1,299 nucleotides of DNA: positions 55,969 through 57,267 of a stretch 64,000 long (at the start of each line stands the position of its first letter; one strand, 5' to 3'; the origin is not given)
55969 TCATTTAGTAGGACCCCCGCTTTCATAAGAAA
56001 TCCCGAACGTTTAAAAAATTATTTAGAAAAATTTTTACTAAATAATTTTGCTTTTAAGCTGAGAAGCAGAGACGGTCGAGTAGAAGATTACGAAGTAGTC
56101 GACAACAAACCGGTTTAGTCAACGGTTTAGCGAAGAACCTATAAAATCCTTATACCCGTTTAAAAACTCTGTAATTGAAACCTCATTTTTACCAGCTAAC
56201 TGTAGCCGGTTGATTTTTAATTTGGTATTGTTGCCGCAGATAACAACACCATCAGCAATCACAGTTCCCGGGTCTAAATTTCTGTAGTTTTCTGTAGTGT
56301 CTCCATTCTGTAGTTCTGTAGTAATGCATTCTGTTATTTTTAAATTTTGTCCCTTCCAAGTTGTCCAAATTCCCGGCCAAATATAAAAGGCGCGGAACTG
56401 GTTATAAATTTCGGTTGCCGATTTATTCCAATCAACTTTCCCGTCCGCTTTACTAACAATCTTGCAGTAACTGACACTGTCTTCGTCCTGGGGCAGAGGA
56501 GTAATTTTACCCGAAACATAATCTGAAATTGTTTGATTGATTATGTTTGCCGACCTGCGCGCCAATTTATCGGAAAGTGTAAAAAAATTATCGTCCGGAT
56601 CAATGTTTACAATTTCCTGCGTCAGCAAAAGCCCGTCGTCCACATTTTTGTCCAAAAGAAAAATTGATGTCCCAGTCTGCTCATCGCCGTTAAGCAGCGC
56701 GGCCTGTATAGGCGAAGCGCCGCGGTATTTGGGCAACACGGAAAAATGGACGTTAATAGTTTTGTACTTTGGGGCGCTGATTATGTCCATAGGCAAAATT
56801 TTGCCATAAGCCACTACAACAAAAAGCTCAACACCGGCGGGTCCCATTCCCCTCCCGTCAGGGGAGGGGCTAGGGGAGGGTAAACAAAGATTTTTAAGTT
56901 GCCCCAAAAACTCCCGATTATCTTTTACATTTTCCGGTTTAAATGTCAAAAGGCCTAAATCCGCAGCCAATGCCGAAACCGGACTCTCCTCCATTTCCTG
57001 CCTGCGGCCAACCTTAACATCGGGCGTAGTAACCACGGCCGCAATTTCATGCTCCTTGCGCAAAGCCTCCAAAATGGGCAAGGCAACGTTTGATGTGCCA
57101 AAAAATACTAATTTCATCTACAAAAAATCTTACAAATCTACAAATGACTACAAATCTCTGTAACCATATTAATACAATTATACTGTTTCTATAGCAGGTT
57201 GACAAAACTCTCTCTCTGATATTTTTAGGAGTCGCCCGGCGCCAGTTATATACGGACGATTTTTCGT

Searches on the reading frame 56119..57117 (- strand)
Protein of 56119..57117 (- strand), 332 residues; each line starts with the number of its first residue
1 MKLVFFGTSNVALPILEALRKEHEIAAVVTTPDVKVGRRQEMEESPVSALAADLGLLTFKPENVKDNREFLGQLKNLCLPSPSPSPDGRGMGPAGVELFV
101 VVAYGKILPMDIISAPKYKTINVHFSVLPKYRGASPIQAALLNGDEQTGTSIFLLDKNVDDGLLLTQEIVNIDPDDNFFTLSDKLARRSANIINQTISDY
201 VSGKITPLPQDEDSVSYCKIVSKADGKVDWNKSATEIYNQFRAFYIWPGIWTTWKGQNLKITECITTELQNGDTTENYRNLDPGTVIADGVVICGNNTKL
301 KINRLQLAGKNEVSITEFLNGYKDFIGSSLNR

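Call 83: search_solved_structures(query=window:56119-57117:-, max_evalue=1e-20, show_alignments=1)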
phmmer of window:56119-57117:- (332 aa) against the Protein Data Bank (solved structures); distinct sequences matched with E-value up to 1e-20: 12.
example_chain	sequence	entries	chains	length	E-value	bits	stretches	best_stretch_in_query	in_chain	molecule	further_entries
4iqf_A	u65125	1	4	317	1e-51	179.1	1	2-330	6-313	Methionyl-tRNA formyltransferase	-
3tqq_A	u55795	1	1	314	7.6e-44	153.3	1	1-325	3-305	Methionyl-tRNA formyltransferase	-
1fmt_A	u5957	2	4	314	6.1e-43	150.3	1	2-325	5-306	METHIONYL-TRNA FMET FORMYLTRANSFERASE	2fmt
3r8x_A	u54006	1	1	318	1.8e-41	145.5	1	2-325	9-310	Methionyl-tRNA formyltransferase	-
3q0i_A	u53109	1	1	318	9.9e-41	143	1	2-326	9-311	Methionyl-tRNA formyltransferase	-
5uai_A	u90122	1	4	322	4.3e-36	127.8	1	2-324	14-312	Methionyl-tRNA formyltransferase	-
2bw0_A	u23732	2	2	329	1.5e-28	103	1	94-309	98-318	10-FORMYLTETRAHYDROFOLATE DEHYDROGENASE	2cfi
1s3i_A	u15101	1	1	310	6.4e-27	97.7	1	94-321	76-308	10-formyltetrahydrofolate dehydrogenase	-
7rlu_A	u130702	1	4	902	1.1e-25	93.6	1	94-321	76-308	Cytosolic 10-formyltetrahydrofolate dehydrogenase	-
7rlt_A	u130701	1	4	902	1.2e-25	93.5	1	94-321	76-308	Cytosolic 10-formyltetrahydrofolate dehydrogenase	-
4qpd_A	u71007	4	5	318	6.9e-25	91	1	94-307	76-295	10-formyltetrahydrofolate dehydrogenase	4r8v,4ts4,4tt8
4qpc_A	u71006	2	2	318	9.3e-24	87.3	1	94-307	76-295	10-formyltetrahydrofolate dehydrogenase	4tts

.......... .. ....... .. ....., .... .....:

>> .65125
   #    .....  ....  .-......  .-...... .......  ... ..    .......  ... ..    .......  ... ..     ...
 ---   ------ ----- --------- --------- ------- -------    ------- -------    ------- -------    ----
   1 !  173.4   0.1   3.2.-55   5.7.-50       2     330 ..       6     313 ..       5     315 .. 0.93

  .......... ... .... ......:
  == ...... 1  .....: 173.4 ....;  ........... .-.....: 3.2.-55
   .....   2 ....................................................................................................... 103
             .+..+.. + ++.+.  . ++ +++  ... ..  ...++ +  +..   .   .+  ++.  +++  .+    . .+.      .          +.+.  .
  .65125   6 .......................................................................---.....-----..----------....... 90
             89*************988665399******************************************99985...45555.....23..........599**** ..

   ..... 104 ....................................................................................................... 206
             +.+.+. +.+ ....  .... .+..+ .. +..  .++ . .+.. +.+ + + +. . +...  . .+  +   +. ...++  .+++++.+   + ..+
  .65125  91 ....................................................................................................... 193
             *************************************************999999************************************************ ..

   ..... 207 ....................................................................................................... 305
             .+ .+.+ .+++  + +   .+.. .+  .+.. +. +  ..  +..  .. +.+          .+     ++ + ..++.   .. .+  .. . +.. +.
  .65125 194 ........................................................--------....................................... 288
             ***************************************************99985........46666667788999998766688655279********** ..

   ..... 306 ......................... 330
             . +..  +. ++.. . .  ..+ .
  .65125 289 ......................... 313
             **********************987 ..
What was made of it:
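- On RPE-like in-frame palindromic insertion (side finding in gpmI and fmt): The fmt insertion is a gap in the alignment to PDB 4iqf (call 83).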
